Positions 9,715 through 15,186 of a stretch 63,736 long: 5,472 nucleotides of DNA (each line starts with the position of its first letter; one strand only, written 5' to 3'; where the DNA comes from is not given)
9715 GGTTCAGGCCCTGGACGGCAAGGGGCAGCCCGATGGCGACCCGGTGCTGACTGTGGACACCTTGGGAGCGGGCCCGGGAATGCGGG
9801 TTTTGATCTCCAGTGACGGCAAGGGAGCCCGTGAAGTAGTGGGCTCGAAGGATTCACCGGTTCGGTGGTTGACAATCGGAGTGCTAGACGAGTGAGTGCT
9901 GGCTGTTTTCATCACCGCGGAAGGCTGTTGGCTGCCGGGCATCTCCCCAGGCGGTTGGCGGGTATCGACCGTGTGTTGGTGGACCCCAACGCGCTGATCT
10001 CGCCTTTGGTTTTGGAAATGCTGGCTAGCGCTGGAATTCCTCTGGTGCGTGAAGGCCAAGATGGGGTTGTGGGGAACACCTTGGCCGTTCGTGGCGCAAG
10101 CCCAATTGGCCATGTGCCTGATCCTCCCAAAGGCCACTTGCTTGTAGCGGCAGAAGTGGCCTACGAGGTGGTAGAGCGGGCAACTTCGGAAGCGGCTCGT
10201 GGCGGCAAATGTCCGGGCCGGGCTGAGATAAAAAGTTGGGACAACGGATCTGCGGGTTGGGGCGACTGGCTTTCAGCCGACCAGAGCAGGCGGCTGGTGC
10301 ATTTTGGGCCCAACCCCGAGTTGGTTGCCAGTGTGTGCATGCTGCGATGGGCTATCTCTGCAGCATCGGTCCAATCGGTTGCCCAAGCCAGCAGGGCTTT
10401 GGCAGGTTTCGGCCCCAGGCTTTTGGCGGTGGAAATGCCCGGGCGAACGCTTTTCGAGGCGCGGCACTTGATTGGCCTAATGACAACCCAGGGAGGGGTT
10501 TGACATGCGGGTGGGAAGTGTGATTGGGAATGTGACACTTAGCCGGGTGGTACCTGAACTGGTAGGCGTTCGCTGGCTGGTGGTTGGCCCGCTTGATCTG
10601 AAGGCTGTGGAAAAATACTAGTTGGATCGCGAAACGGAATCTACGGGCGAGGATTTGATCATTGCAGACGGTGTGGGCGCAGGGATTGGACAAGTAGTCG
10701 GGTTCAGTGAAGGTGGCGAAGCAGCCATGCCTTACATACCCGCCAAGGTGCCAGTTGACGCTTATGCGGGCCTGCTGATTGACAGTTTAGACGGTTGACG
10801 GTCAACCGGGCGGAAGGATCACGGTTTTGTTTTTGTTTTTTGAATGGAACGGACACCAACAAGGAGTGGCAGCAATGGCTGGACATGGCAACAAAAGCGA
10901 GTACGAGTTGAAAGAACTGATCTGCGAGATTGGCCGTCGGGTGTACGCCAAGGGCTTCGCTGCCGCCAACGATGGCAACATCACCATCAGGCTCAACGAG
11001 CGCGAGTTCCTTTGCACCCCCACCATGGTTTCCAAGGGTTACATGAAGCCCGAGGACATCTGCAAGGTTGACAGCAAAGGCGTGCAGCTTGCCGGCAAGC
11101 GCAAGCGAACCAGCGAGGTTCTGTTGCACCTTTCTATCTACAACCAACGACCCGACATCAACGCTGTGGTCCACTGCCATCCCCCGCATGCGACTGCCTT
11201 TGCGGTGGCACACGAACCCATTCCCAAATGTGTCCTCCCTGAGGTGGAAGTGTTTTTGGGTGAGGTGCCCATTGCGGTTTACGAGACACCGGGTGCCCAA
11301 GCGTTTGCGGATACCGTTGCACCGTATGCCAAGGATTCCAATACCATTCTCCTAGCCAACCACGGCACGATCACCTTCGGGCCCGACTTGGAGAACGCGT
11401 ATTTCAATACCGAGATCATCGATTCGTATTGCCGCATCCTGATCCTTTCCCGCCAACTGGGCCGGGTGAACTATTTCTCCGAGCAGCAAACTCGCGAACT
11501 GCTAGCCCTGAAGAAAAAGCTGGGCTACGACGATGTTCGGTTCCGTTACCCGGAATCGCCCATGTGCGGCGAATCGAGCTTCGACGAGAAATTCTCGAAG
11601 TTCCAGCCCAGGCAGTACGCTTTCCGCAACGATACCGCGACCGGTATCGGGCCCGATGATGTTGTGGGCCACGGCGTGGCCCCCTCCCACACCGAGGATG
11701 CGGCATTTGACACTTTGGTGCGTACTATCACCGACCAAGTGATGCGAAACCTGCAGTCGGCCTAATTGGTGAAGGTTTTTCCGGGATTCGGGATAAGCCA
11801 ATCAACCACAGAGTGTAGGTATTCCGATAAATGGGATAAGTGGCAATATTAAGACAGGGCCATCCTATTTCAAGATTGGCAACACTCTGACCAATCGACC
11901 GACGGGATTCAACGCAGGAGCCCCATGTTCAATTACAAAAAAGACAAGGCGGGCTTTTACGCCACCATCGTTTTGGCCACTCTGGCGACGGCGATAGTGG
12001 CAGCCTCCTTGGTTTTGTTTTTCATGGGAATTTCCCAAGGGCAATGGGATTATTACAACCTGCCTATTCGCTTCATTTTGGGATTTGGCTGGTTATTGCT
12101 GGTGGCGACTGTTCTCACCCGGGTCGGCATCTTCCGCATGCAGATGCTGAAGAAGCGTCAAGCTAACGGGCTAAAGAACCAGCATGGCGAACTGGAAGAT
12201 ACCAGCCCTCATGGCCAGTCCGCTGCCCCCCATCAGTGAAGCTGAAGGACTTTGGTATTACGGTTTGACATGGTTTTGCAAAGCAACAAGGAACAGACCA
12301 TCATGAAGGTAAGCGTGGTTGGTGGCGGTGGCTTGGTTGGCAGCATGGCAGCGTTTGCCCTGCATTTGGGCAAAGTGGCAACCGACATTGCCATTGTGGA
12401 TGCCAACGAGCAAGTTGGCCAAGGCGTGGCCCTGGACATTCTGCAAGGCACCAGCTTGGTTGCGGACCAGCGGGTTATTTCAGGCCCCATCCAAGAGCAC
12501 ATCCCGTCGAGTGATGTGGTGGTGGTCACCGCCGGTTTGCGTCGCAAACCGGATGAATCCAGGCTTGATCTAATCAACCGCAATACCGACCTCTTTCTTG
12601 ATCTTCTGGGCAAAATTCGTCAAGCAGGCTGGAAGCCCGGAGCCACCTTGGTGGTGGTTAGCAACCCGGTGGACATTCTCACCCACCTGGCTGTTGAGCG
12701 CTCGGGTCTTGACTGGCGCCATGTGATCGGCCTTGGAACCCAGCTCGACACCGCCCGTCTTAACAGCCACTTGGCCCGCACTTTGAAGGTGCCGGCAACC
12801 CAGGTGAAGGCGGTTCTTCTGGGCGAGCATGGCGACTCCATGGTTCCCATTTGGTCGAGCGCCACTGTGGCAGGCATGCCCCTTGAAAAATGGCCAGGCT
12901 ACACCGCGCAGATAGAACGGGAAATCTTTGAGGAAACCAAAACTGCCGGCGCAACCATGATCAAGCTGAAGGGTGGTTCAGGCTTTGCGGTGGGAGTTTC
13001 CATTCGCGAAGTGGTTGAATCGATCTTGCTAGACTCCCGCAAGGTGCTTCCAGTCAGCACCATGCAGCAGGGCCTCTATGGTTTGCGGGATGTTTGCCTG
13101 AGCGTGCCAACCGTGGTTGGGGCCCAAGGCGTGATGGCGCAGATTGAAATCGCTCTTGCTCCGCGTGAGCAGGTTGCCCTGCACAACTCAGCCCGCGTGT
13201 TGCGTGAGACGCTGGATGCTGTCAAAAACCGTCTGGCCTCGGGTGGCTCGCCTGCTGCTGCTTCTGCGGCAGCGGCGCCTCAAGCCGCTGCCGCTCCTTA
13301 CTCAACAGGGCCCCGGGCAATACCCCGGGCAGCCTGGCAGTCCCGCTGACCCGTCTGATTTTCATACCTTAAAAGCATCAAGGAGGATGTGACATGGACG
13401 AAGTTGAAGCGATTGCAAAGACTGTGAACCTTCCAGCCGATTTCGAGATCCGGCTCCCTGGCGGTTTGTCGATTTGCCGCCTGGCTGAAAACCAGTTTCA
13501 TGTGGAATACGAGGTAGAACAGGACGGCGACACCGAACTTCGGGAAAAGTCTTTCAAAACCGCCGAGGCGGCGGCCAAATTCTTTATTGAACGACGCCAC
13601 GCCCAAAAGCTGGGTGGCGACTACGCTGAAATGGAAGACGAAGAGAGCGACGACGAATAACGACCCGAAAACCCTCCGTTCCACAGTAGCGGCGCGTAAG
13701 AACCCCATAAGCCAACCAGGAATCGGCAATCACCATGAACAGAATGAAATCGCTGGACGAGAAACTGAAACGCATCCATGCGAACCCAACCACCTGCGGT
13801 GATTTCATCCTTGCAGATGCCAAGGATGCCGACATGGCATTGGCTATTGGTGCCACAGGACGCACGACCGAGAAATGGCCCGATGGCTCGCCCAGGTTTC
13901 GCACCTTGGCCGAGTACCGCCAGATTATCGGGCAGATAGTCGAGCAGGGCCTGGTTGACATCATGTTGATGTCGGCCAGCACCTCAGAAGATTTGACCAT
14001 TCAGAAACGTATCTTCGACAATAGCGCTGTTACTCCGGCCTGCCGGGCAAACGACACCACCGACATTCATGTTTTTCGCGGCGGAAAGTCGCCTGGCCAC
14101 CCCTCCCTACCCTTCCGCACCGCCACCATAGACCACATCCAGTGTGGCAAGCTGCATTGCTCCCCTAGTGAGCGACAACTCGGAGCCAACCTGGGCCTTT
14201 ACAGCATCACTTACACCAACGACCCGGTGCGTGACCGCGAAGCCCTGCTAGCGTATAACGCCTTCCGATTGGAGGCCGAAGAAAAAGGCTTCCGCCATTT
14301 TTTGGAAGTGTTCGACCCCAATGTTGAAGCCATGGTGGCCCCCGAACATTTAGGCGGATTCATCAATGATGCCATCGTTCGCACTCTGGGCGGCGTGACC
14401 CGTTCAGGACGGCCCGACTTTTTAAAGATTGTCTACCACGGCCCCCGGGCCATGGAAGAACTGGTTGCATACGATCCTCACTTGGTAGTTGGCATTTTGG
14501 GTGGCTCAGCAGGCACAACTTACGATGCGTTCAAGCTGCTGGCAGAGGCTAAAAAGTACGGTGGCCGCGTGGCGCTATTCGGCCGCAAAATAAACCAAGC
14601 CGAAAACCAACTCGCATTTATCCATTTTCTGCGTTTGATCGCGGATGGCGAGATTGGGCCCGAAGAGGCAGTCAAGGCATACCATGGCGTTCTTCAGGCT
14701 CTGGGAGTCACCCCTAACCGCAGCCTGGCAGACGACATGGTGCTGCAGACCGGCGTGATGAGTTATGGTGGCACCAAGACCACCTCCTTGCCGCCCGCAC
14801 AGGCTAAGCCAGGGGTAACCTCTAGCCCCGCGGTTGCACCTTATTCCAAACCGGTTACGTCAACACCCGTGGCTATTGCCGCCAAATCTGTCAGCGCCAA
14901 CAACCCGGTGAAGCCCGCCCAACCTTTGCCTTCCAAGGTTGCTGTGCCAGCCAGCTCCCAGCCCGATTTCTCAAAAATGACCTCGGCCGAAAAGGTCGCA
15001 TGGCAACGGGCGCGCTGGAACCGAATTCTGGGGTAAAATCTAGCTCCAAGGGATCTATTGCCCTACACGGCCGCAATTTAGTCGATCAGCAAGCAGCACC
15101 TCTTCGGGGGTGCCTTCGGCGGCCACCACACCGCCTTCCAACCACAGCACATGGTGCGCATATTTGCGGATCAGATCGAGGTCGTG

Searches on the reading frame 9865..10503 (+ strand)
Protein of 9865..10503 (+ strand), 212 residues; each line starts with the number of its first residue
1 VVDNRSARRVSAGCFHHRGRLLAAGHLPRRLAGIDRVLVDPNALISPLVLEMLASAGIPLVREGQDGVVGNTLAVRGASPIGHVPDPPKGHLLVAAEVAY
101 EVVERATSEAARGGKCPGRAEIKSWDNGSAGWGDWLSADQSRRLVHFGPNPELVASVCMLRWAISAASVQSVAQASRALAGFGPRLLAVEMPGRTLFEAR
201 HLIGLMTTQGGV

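Call 8: search_protein_families(library=pfam, proteins=[window:9865-10503:+], max_evalue=0.001)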
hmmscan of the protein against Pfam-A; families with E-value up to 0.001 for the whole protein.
window:9865-10503:+ (212 aa): 0 families

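Call 34: find_homologous_proteins(query=window:9892-10500:+, max_evalue=0.00001)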
Query window:9892-10500:+ (203 aa): 10 proteins with E <= 0.00001 among 2803 candidates.
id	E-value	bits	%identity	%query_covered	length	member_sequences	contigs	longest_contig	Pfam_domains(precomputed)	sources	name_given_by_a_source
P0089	5.3e-127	440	99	100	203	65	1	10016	-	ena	-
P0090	1.9e-100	353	94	86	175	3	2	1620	-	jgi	jgi:hypothetical protein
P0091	2.0e-83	297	74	97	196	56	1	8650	-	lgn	-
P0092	8.1e-82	292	71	100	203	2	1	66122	-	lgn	-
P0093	1.3e-80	288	72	97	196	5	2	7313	-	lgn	-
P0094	1.8e-80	288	69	100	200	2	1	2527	-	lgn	-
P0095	6.2e-79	283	73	97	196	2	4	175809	-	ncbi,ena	-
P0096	8.5e-75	269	69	98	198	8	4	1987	-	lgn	-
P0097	7.6e-74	266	69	94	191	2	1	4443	-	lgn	-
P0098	5.0e-53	198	54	100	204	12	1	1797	-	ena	-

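Call 35: find_encoding_contigs(protein=P0095, flank=10000, max_places=2)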
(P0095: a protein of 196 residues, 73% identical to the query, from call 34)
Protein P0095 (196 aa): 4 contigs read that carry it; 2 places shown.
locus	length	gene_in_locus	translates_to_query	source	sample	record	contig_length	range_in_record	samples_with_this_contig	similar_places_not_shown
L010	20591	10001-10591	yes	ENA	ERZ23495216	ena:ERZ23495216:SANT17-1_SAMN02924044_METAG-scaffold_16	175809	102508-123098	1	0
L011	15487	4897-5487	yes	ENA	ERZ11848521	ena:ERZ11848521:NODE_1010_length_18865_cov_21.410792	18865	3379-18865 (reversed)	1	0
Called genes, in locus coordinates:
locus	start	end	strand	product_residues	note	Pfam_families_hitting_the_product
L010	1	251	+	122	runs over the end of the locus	-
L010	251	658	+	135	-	-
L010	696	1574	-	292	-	PF07963:N_methyl, PF07596:SBP_bac_10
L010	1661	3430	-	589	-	PF02776:TPP_enzyme_N, PF00205:TPP_enzyme_M, PF02775:TPP_enzyme_C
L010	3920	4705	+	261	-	PF08220:HTH_DeoR, PF08279:HTH_11 (weak), PF09339:HTH_IclR (faint), PF00455:DeoRC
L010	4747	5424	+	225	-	PF06130:PTAC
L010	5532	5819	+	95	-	PF00936:BMC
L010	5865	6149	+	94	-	PF00936:BMC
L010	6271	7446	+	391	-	PF00871:Acetate_kinase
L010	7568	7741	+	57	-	PF10262:Rdx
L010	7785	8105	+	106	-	PF03319:EutN_CcmL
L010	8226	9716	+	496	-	PF00171:Aldedh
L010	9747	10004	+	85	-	PF03319:EutN_CcmL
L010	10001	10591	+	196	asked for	-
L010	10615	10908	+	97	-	PF03319:EutN_CcmL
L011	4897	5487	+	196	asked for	-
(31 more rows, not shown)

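Call 36: find_encoding_contigs(protein=P0092, flank=10000, max_places=2)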
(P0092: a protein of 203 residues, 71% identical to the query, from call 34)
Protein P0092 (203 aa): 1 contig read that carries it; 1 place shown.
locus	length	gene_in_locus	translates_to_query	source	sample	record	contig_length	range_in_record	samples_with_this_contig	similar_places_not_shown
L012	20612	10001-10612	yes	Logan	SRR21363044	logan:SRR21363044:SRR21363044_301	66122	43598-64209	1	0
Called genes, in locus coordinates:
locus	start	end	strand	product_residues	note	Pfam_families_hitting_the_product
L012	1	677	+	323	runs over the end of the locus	PF03781:FGE-sulfatase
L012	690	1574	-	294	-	PF07963:N_methyl (weak), PF07596:SBP_bac_10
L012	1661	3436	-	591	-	PF02776:TPP_enzyme_N, PF00205:TPP_enzyme_M, PF02775:TPP_enzyme_C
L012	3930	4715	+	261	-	PF08220:HTH_DeoR, PF08279:HTH_11, PF09339:HTH_IclR (faint), PF00455:DeoRC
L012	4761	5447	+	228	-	PF06130:PTAC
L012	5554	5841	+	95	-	PF00936:BMC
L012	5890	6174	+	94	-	PF00936:BMC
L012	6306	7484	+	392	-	PF00871:Acetate_kinase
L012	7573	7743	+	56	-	PF10262:Rdx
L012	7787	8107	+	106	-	PF03319:EutN_CcmL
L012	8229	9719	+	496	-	PF00171:Aldedh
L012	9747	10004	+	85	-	PF03319:EutN_CcmL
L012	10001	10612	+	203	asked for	-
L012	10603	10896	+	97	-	PF03319:EutN_CcmL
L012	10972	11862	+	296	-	PF00596:Aldolase_II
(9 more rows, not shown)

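Call 82: search_protein_families(library=pfam, proteins=[window:9892-10500:+], max_evalue=1)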
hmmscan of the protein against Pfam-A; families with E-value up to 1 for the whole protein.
window:9892-10500:+ (203 aa): 0 families

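Call 83: search_protein_families(library=ncbifam, proteins=[window:9892-10500:+], max_evalue=1)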
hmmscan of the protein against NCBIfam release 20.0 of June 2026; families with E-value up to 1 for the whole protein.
window:9892-10500:+ (203 aa): 1 family
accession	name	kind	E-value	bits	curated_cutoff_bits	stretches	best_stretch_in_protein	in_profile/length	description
NF052393.1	AHserLSynTraI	equivalog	0.063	12.5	250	1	43-72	154-183/212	acyl-homoserine-lactone synthase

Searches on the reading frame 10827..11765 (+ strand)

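Call 8: search_protein_families(library=pfam, proteins=[window:10827-11765:+], max_evalue=0.001)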
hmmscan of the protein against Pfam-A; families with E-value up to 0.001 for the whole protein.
window:10827-11765:+ (312 aa): 1 family
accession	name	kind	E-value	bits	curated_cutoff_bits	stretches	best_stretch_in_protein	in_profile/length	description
PF00596.27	Aldolase_II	-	9.5e-49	166.2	22.2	1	31-205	2-182/183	Class II Aldolase and Adducin N-terminal domain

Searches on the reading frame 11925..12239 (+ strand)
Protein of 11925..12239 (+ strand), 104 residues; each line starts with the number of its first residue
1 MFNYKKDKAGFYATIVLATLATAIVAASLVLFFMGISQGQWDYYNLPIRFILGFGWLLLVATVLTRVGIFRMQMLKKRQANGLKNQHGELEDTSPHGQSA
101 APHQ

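Call 8: search_protein_families(library=pfam, proteins=[window:11925-12239:+], max_evalue=0.001)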
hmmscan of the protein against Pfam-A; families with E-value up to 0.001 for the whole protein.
window:11925-12239:+ (104 aa): 0 families

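Call 82: search_protein_families(library=pfam, proteins=[window:11925-12236:+], max_evalue=1)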
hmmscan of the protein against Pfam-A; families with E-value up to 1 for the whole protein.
window:11925-12236:+ (104 aa): 1 family
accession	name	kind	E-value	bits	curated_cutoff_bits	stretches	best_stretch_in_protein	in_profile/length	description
PF07332.16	Phage_holin_3_6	-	0.013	16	28.4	1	8-75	32-97/116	Putative Actinobacterial Holin-X, holin superfamily III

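Call 83: search_protein_families(library=ncbifam, proteins=[window:11925-12236:+], max_evalue=1)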
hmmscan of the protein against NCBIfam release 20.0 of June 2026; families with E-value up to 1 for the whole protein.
window:11925-12236:+ (104 aa): 3 families
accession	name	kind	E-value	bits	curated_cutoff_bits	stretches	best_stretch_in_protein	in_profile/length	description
NF047332.1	Chlamy_GarD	equivalog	0.079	12.2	100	1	3-63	188-233/302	inclusion membrane protein GarD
NF041560.1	T6SS_Burk_ExIF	subfamily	0.093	12.4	90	1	14-71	133-187/234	putative type VI secretion system effector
NF045993.1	MAG0130_MAG3770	subfamily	0.11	12.4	85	1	3-64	12-73/140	MAG0130/MAG3770 family membrane protein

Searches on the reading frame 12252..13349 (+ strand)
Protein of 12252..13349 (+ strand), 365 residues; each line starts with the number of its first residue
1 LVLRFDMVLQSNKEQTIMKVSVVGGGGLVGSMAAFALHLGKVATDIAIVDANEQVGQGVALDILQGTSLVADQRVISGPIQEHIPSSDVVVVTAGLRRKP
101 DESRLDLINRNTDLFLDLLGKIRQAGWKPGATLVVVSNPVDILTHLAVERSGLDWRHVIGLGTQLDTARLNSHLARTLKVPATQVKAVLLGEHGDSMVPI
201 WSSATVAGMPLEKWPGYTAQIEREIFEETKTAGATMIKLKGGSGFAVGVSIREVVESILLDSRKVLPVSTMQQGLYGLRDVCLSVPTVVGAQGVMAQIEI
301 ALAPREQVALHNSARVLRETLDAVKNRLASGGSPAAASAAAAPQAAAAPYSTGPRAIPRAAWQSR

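Call 8: search_protein_families(library=pfam, proteins=[window:12252-13349:+], max_evalue=0.001)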
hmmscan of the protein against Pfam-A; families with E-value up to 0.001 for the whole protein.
window:12252-13349:+ (365 aa): 2 families
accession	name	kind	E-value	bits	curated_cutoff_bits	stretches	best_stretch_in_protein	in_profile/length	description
PF02866.23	Ldh_1_C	-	1.4e-30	107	22.6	1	163-326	1-172/174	lactate/malate dehydrogenase, alpha/beta C-terminal domain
PF00056.29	Ldh_1_N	-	3.2e-30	105.5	27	1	18-160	1-141/141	lactate/malate dehydrogenase, NAD binding domain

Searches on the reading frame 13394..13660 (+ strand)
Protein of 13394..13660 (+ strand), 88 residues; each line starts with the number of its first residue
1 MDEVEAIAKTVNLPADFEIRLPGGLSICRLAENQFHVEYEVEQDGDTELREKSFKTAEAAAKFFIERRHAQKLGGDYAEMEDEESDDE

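Call 8: search_protein_families(library=pfam, proteins=[window:13394-13660:+], max_evalue=0.001)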
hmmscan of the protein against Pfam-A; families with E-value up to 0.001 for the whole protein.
window:13394-13660:+ (88 aa): 0 families

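Call 82: search_protein_families(library=pfam, proteins=[window:13394-13657:+], max_evalue=1)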
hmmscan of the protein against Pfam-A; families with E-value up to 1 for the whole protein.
window:13394-13657:+ (88 aa): 1 family
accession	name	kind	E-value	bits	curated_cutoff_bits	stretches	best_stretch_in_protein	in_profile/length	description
PF13811.11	DUF4186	-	0.21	12.1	25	1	28-72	5-49/109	Domain of unknown function (DUF4186)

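Call 83: search_protein_families(library=ncbifam, proteins=[window:13394-13657:+], max_evalue=1)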
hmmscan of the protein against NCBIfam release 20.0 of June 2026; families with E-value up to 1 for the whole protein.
window:13394-13657:+ (88 aa): 0 families

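Call 89: predict_structure(protein=window:13394-13657:+)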
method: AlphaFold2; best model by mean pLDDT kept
length: 88 residues; sequences in the alignment: 1
mean_pLDDT: 79.3   pTM: 0.64
mean pLDDT of the five models: 79.3, 74.9, 67.6, 59.5, 57.9
residues with pLDDT >= 90: 22; 70-90: 46; 50-70: 18; < 50: 2
segments of 3 or more residues with pLDDT < 50: none
pLDDT, mean of each block of 10 residues (from residue 1): 80 76 86 90 84 92 88 55 61
secondary structure, 60 per line:
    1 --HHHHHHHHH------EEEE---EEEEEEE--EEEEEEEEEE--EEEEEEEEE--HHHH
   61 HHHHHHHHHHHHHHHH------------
elements in order: H3-11 E18-21 E25-31 E34-43 E46-54 H57-76

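Call 92: fold_search(model_id=the predicted structure, library=pdb)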
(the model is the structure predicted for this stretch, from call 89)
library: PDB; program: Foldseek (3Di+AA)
matches with E <= 10: 1338; with E <= 0.001: 0
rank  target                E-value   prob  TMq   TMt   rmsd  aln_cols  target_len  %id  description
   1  2gia_G                1.6e-02  0.97  0.44  0.28   7.8        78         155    9  Crystal structures of trypanosoma bruciei MRP1/MRP2 (released 2006-09-05)
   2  2gia_A                3.7e-02  0.91  0.43  0.28   7.9        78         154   12  Crystal structures of trypanosoma bruciei MRP1/MRP2 (released 2006-09-05)
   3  2gid_G                4.2e-02  0.91  0.42  0.27   7.1        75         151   12  Crystal structures of trypanosoma bruciei MRP1/MRP2 (released 2006-09-05)
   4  2gje_A                7.0e-02  0.87  0.44  0.29   6.8        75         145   12  Structure of a guideRNA-binding protein complex bound to a gRNA (released 2006-09-05)
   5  8fkt_LE               7.9e-02  0.54  0.30  0.24  11.8        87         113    6  Human nucleolar pre-60S ribosomal subunit (State C1) (released 2023-07-12)
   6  4agh                  7.9e-02  0.25  0.23  0.24  10.3        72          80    8  Structural features of ssDNA binding protein MoSub1 from Magnaporthe oryzae (released 2012-08-29)
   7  5ngm_Av               8.4e-02  0.75  0.33  0.22   6.8        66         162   11  2.9S structure of the 70S ribosome composing the S. aureus 100S complex (released 2017-10-04)
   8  3tqm_C                1.0e-01  0.77  0.40  0.38   7.1        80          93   10  Structure of an ribosomal subunit interface protein from Coxiella burnetii (released 2011-09-28)
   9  8fkz_LE               1.0e-01  0.51  0.32  0.27  11.0        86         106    8  Human nucleolar pre-60S ribosomal subunit (State G) (released 2023-07-12)
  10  8igd_A                1.1e-01  0.30  0.28  0.30  12.8        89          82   11  The crystal structure of the minimal interaction domains of DRB7.2:DRB4 complex (released 2024-06-26)
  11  7uoo_T                1.4e-01  0.41  0.34  0.27  13.0        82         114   12  Nucleoplasmic pre-60S intermediate of the Nog2 containing pre-rotation state (released 2023-03-15)
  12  8uu4_w                1.5e-01  0.47  0.35  0.32  10.2        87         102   13  Cryo-EM structure of the Listeria innocua 70S ribosome in complex with HPF (structure I-A) (released 2024-02-28)
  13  9kby_A                1.5e-01  0.41  0.28  0.06   8.5        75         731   16  Cryo-EM structure of DCL4-Hairpin RNA complex (released 2026-02-18)
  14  5zg9_A                1.5e-01  0.30  0.29  0.30   9.1        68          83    9  Crystal structure of MoSub1-ssDNA complex in phosphate buffer (released 2019-03-27)
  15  2gid_A                1.6e-01  0.77  0.44  0.29   6.9        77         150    9  Crystal structures of trypanosoma bruciei MRP1/MRP2 (released 2006-09-05)
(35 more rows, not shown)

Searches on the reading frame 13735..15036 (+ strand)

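Call 9: search_protein_families(library=pfam, proteins=[window:13735-15036:+], max_evalue=0.001)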
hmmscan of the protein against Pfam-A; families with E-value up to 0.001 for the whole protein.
window:13735-15036:+ (433 aa): 0 families

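Call 82: search_protein_families(library=pfam, proteins=[window:13735-15033:+], max_evalue=1)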
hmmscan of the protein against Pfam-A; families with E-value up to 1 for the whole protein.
window:13735-15033:+ (433 aa): 0 families

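Call 83: search_protein_families(library=ncbifam, proteins=[window:13735-15033:+], max_evalue=1)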
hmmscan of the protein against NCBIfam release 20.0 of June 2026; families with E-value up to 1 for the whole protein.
window:13735-15033:+ (433 aa): 5 families
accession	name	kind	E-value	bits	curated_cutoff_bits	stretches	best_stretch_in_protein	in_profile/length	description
NF005556.0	PRK07226.1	subfamily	0.00031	20.2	241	1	227-316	174-264/267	2-amino-3,7-dideoxy-D-threo-hept-6-ulosonate synthase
NF040816.1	Fbpase1_Arch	equivalog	0.012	15.1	430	1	228-315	180-269/271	class I fructose-bisphosphate aldolase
TIGR01949.1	ADH_synth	equivalog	0.078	12.7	299.45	1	228-313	169-254/255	2-amino-3,7-dideoxy-D-threo-hept-6-ulosonate synthase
NF006081.0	PRK08227.1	equivalog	0.16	11.2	297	1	234-317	205-287/291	3-hydroxy-5-phosphonooxypentane-2,4-dione thiolase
NF051869.1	StalkProtStpX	equivalog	0.47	9.7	450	1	355-408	132-186/516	stalk-specific protein StpX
